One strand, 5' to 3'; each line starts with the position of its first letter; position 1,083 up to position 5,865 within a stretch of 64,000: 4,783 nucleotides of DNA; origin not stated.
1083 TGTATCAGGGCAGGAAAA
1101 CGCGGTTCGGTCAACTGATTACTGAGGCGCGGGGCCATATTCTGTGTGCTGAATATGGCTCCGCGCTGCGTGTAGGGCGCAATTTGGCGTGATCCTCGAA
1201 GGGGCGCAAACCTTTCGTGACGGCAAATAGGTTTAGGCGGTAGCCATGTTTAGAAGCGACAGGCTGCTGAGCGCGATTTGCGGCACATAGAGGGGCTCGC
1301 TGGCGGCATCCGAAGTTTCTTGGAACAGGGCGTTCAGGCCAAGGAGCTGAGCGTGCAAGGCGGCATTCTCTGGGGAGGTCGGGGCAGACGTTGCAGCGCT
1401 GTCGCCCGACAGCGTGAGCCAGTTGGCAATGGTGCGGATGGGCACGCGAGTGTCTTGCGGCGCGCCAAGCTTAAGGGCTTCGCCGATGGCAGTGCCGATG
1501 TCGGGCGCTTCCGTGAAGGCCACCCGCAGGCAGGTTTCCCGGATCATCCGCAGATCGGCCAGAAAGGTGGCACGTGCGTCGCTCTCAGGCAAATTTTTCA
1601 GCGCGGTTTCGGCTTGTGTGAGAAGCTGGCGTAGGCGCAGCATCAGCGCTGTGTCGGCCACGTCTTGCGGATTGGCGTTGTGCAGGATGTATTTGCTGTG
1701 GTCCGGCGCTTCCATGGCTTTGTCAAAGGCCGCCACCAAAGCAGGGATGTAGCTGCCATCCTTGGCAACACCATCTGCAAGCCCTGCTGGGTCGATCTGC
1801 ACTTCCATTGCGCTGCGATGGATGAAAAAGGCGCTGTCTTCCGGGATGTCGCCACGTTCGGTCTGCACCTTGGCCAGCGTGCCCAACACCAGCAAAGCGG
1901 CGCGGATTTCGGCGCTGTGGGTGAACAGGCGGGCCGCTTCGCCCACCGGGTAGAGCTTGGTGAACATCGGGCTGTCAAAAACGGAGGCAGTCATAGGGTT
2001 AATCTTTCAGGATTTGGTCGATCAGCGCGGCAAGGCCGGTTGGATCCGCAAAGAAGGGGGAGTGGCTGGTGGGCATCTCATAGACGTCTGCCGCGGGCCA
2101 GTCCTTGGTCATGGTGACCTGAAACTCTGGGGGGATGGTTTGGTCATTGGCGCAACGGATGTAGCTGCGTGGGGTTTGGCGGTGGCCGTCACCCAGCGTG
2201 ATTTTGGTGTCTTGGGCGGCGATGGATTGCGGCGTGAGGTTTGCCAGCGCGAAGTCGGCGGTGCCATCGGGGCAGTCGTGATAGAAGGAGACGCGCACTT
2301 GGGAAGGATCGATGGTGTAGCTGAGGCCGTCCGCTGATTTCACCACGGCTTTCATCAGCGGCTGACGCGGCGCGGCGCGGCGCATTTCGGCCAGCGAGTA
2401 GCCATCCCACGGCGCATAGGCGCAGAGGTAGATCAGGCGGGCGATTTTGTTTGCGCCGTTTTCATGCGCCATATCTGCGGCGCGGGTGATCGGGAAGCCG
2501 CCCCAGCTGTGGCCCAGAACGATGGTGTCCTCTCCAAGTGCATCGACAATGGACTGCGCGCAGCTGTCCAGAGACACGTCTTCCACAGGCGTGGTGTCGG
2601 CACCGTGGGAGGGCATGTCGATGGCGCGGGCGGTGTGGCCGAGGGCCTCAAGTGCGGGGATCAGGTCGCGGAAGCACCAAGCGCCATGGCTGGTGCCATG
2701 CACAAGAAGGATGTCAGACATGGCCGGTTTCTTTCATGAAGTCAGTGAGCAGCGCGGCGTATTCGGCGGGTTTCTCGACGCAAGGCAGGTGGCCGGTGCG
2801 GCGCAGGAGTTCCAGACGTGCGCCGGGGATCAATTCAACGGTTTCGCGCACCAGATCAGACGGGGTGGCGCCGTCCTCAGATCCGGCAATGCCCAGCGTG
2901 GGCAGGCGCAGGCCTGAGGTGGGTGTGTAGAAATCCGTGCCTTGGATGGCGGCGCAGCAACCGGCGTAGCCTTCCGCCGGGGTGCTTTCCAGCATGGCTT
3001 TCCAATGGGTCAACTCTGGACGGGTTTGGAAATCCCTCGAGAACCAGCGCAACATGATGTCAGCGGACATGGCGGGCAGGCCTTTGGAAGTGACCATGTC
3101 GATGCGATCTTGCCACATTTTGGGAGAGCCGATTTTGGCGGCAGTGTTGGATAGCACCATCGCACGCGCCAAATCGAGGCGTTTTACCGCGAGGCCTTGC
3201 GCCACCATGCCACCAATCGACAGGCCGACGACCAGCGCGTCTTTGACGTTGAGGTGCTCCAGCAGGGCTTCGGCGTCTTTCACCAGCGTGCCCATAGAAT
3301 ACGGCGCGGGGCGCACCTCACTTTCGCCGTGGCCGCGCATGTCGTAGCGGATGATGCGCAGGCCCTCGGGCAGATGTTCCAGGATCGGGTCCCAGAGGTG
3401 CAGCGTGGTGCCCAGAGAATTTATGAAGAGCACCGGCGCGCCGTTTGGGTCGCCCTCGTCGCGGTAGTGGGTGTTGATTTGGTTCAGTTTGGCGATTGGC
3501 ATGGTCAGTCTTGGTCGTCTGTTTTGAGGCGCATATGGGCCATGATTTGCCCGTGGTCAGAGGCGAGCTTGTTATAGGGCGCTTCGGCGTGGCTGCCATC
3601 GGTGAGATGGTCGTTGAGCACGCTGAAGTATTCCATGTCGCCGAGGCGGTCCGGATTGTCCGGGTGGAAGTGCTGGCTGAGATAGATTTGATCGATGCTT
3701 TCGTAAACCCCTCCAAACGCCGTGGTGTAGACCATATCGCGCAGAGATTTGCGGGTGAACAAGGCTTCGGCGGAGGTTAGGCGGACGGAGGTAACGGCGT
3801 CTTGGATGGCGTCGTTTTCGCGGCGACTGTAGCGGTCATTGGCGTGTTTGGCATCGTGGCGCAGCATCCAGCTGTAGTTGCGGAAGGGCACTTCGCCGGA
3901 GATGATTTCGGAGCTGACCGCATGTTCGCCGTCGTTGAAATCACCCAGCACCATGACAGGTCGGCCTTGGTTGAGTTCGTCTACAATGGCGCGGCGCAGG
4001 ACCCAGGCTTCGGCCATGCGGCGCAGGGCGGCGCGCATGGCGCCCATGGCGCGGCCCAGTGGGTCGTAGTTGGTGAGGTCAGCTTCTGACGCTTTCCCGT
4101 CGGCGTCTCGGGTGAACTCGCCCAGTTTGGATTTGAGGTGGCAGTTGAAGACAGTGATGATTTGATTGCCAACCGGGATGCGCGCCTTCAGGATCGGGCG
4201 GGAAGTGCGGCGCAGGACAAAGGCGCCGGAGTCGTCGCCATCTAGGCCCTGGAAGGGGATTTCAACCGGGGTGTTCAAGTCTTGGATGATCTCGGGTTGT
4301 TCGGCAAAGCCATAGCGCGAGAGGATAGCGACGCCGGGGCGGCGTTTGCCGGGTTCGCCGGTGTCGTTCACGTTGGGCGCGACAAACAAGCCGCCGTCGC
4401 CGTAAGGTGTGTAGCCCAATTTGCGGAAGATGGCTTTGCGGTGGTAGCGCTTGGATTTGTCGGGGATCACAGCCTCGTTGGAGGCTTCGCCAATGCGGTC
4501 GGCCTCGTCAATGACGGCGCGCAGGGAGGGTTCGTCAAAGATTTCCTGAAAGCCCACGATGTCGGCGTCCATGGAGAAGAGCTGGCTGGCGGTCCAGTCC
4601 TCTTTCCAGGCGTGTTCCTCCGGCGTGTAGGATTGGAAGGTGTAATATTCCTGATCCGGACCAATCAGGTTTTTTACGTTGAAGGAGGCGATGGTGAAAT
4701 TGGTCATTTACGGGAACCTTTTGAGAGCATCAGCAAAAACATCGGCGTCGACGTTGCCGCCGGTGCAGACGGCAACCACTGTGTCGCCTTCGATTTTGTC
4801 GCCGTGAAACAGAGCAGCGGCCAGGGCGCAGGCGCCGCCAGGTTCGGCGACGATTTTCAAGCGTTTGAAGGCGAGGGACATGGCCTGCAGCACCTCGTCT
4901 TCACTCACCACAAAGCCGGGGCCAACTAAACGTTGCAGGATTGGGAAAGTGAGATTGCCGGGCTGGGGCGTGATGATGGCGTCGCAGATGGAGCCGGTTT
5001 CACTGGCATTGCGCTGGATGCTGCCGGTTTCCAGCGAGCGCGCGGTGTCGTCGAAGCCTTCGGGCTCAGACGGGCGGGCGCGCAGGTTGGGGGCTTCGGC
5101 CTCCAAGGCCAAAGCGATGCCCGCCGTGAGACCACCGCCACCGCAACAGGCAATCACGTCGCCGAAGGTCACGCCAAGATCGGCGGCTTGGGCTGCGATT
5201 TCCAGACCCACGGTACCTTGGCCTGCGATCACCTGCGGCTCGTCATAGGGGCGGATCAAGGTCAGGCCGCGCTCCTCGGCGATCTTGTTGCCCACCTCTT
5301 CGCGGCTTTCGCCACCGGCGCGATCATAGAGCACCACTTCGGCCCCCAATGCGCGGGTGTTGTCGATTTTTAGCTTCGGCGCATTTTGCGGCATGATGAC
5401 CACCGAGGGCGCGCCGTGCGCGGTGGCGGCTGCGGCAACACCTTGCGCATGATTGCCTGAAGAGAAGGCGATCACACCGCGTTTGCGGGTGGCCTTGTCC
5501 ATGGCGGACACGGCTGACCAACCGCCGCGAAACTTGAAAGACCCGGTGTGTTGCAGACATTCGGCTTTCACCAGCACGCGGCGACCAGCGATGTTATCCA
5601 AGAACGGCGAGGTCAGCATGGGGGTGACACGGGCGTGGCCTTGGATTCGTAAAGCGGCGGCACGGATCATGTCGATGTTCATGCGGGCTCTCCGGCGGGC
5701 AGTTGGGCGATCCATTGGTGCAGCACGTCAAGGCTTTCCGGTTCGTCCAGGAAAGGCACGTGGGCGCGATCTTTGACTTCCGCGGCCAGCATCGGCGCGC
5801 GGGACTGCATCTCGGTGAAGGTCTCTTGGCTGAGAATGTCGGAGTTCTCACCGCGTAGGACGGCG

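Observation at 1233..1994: PcaB-like pseudoenzyme: open frame kept while the catalytic regions are removed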

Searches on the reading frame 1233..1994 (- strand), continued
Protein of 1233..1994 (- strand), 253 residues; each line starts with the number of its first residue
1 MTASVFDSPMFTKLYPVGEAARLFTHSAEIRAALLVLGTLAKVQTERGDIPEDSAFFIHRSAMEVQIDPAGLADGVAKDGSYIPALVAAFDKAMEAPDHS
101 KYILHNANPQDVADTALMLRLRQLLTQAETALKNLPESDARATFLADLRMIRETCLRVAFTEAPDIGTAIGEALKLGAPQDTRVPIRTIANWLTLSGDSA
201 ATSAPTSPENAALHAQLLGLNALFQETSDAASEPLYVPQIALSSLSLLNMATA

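Call 69: list_cluster_members(proteins=[P0134, P0126, P0140, P0125, P0133, P0137, P0166, P0171, P0135, P0132])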
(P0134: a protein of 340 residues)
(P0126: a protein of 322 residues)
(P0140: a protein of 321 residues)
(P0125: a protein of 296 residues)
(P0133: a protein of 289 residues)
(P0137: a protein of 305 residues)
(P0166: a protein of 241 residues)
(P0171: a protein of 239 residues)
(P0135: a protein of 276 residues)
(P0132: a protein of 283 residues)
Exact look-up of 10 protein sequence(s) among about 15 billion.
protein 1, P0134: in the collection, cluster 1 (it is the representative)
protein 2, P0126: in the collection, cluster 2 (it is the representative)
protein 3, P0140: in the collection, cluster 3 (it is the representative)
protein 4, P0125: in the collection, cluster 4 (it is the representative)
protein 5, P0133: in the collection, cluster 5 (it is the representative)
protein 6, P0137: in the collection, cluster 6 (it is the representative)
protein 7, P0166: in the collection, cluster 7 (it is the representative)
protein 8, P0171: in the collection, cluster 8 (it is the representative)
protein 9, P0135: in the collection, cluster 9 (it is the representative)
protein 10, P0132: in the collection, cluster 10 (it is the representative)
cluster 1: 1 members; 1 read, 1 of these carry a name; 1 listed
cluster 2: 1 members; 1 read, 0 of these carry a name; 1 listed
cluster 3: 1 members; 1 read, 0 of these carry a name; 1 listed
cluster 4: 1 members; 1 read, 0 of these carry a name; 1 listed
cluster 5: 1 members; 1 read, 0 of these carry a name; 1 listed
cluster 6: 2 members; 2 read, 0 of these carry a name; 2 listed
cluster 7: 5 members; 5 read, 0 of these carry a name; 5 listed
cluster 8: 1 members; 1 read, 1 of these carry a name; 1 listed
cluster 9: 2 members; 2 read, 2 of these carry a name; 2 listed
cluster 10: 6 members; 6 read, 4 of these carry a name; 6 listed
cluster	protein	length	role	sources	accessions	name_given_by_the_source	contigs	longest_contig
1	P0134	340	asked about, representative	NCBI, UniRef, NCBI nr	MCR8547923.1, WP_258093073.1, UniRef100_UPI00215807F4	adenylosuccinate lyase family protein [Salipiger sp. P9] | adenylosuccinate lyase family protein n=1 Tax=Salipiger pentaromativorans TaxID=2943193 ... | adenylosuccinate lyase family protein [Salipiger pentaromativorans]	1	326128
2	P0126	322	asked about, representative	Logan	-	-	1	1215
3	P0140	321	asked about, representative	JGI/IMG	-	-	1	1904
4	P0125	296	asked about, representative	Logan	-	-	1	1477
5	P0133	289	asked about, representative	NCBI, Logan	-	-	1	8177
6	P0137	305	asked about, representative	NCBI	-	-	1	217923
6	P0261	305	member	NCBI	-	-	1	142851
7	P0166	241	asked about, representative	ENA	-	-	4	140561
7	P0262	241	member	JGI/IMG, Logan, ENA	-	-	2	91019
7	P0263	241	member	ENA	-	-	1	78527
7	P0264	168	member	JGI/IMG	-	-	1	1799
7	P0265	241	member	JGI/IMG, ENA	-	-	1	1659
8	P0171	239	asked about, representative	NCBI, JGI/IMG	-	hypothetical protein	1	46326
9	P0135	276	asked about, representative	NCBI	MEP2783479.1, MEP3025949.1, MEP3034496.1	MAG: hypothetical protein ABJO67_09145 [Pseudoruegeria sp.]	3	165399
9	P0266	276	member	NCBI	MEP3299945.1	MAG: hypothetical protein ABJO27_26265 [Pseudoruegeria sp.]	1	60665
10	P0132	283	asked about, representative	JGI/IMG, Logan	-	-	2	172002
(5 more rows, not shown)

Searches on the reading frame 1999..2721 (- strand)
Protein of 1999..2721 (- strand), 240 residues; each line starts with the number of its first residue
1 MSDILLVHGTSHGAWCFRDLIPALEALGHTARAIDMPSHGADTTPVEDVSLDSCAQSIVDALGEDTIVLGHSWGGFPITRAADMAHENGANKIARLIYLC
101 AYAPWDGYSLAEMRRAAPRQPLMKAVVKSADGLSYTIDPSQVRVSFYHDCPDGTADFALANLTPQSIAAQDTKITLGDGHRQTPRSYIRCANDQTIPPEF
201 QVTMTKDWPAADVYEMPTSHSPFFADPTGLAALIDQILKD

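Call 3: search_protein_families(library=pfam, proteins=[window:1999-2721:-], max_evalue=1)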
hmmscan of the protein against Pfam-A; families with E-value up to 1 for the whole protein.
window:1999-2721:- (240 aa): 4 families
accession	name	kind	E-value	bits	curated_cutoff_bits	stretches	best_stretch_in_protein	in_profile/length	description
PF12697.13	Abhydrolase_6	-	9.2e-25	89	26.3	1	4-232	1-216/217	Alpha/beta hydrolase family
PF00561.26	Abhydrolase_1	-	9e-12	45.6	25.8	1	4-107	3-108/245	alpha/beta hydrolase fold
PF12146.15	Hydrolase_4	-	0.00013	21.8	27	1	4-106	7-114/239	Serine aminopeptidase, S33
PF12695.13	Abhydrolase_5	-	0.085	13.1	27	1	55-106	46-94/164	Alpha/beta hydrolase family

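Call 4: search_protein_families(library=ncbifam, proteins=[window:1999-2721:-], max_evalue=1)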
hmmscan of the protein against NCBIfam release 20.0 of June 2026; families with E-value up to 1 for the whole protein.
window:1999-2721:- (240 aa): 7 families
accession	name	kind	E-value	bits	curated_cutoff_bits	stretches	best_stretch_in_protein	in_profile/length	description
TIGR01738.1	bioH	equivalog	3.4e-12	46.5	206.95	1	3-98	6-95/245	pimeloyl-ACP methyl ester esterase BioH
NF011457.0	PRK14875.1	equivalog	1.1e-08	34.5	307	1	4-85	135-219/372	acetoin dehydrogenase dihydrolipoyllysine-residue acetyltransferase subunit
TIGR03056.1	bchO_mg_che_rel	equivalog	2.2e-08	33.4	172.55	1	4-79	31-110/278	alpha/beta fold hydrolase BchO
TIGR02427.1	protocat_pcaD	equivalog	0.00071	19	255.85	1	21-238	33-250/251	3-oxoadipate enol-lactonase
TIGR03695.1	menH_SHCHC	equivalog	0.0036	16.8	208.55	1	4-75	5-82/252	2-succinyl-6-hydroxy-2,4-cyclohexadiene-1-carboxylate synthase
NF002043.0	PRK00870.1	subfamily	0.0095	15.4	265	1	3-76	48-127/302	haloalkane dehalogenase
NF002938.0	PRK03592.1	equivalog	0.014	14.7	241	1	4-76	33-108/298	haloalkane dehalogenase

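Call 53: search_solved_structures(query=window:1999-2721:-, max_evalue=0.001)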
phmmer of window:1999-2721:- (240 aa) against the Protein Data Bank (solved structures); distinct sequences matched with E-value up to 0.001: 53.
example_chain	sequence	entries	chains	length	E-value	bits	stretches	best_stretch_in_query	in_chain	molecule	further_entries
8hfw_A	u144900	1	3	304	2.8e-19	73.2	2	29-238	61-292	Alpha/beta fold hydrolase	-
9clr_A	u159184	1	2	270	1.5e-18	70.9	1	4-236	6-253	Seventy-one-substitution variants of hydroxynitrile lyase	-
9dk4_A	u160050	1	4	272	2.5e-18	70.1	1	4-237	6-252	Fifteen-substitution variant of an ancestral hydroxynitrile lyase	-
8sni_A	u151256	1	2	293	3.5e-18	69.6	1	4-223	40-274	(S)-hydroxynitrile lyase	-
5y57_A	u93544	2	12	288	8.8e-16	61.8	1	2-234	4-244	Pyrethroid hydrolase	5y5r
5y5v_A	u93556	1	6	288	2.4e-15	60.3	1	2-234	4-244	Pyrethroid hydrolase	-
8euo_A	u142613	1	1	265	4.4e-15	59.5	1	4-217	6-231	(S)-hydroxynitrile lyase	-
5y51_A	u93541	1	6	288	2.2e-14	57.2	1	2-234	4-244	Pyrethroid hydrolase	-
6cob_A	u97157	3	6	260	2.4e-14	57.1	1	4-228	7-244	Alpha-hydroxynitrile lyase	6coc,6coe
3dqz_A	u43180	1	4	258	3.2e-14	56.6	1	4-228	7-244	Alpha-hydroxynitrile lyase-like protein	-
6cod_A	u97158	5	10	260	4e-14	56.3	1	4-228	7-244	Alpha-hydroxynitrile lyase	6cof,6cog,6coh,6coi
1y7h_A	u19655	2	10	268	9.2e-14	55.2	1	4-234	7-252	salicylic acid-binding protein 2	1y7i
3x3h_A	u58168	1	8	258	9.6e-14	55.1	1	4-217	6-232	(S)-hydroxynitrile lyase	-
1xkl_A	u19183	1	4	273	9.9e-14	55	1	4-234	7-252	salicylic acid-binding protein 2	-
5tdx_A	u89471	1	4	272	1.7e-13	54.3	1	4-219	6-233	Ancestral Hydroxynitrile Lyase 1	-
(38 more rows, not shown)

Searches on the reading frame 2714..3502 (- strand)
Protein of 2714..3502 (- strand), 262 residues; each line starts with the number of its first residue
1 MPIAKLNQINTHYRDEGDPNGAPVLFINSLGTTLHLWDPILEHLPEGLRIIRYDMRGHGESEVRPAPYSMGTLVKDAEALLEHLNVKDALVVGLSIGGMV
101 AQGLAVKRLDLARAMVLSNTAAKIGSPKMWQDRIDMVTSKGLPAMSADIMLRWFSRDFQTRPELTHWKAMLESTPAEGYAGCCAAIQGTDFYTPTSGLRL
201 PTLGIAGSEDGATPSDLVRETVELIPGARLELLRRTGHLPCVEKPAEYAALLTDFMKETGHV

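Call 3: search_protein_families(library=pfam, proteins=[window:2714-3502:-], max_evalue=1)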
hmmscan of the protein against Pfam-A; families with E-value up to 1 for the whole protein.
window:2714-3502:- (262 aa): 4 families
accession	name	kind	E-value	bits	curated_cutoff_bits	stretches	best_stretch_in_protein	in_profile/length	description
PF00561.26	Abhydrolase_1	-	9.4e-25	88.1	25.8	1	23-245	2-245/245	alpha/beta hydrolase fold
PF12697.13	Abhydrolase_6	-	1.3e-18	68.9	26.3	1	24-250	1-216/217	Alpha/beta hydrolase family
PF12146.15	Hydrolase_4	-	7.2e-14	52.1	27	1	46-238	30-232/239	Serine aminopeptidase, S33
PF03096.20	Ndr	-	0.0044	16.2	23.3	1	69-257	81-277/283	Ndr family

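Call 4: search_protein_families(library=ncbifam, proteins=[window:2714-3502:-], max_evalue=1)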
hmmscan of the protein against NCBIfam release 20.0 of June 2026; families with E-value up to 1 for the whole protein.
window:2714-3502:- (262 aa): 35 families (the best 25 are shown)
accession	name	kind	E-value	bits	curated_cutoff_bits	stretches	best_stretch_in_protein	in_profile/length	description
TIGR02427.1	protocat_pcaD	equivalog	2.1e-89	299.3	255.85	1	12-257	3-251/251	3-oxoadipate enol-lactonase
NF051488.1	bifunc_PcaDC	exception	1.2e-69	235.3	390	1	11-258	2-252/375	bifunctional 3-oxoadipate enol-lactonase/4-carboxymuconolactone decarboxylase PcaDC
NF051487.1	bifunc_PcaCD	exception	8.5e-60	203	430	1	14-257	165-412/413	bifunctional 4-carboxymuconolactone decarboxylase/3-oxoadipate enol-lactonase PcaCD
NF011457.0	PRK14875.1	equivalog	3.4e-20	72.3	307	2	5-117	116-228/372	acetoin dehydrogenase dihydrolipoyllysine-residue acetyltransferase subunit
TIGR01738.1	bioH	equivalog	2.2e-18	66.8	206.95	1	24-255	7-244/245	pimeloyl-ACP methyl ester esterase BioH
TIGR01250.1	pro_imino_pep_2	subfamily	3e-18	66.4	167.65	2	5-150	8-155/288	proline iminopeptidase-family hydrolase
NF050089.1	i_nPHAscl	equivalog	1.2e-17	63.9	300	2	12-133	10-130/288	intracellular short-chain-length polyhydroxyalkanoate depolymerase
TIGR03611.1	RutD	equivalog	4e-17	62.5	238.5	1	19-257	11-256/258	pyrimidine utilization protein D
NF052610.1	macro_16_ester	equivalog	2e-16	60.1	420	2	3-121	5-128/281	alpha/beta fold macrolide esterase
TIGR02240.1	PHA_depoly_arom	equivalog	2.6e-16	59.8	250.6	1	9-258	14-265/276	poly(3-hydroxyalkanoate) depolymerase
TIGR03056.1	bchO_mg_che_rel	equivalog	1.1e-15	57.5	172.55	2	8-121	15-129/278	alpha/beta fold hydrolase BchO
TIGR03695.1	menH_SHCHC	equivalog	8.1e-15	54.9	208.55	2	25-134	6-118/252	2-succinyl-6-hydroxy-2,4-cyclohexadiene-1-carboxylate synthase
NF045945.1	ProImpepLactob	equivalog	2.3e-14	53.5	400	2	8-131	12-139/293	proline iminopeptidase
NF041759.1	mac_hydro_EstT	equivalog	1.2e-13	50.9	450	1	6-121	7-127/278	macrolide hydrolase EstT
NF053693.1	esterase_mleCBF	exception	3e-13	49.8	564.5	1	3-125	5-130/279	CBF family alpha/beta fold macrolide esterase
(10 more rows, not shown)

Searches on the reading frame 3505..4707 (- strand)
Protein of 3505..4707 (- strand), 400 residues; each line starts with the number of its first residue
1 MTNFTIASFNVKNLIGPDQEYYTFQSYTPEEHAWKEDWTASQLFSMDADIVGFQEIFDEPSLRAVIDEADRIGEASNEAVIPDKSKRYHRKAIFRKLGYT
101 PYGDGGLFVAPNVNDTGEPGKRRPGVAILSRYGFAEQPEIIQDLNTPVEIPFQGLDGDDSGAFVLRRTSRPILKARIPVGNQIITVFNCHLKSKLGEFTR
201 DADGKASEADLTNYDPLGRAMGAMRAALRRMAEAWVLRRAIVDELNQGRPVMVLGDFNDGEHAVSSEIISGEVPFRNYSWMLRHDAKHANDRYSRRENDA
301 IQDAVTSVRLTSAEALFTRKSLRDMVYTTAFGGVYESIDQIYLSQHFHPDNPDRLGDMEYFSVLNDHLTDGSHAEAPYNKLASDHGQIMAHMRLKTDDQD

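Call 3: search_protein_families(library=pfam, proteins=[window:3505-4707:-], max_evalue=1)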
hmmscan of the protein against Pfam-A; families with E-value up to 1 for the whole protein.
window:3505-4707:- (400 aa): 1 family
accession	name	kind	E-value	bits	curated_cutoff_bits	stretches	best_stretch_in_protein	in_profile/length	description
PF03372.29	Exo_endo_phos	-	1.8e-11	44.7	24.5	1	40-259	23-156/225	Endonuclease/Exonuclease/phosphatase family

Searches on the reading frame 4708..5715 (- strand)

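Call 3: search_protein_families(library=pfam, proteins=[window:4708-5715:-], max_evalue=1)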
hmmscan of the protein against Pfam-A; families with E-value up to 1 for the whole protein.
window:4708-5715:- (335 aa): 3 families
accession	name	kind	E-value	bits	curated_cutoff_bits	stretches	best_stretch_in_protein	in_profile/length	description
PF00291.31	PALP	-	2.1e-73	247.7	35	1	25-319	2-295/295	Pyridoxal-phosphate dependent enzyme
PF13607.11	Succ_CoA_lig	-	0.13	12.5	27.4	0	67-102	70-105/138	Succinyl-CoA ligase like flavodoxin domain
PF21755.2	DacZ_P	-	0.25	11.5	27.4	0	148-194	59-104/125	Probable sensor domain DacZ_P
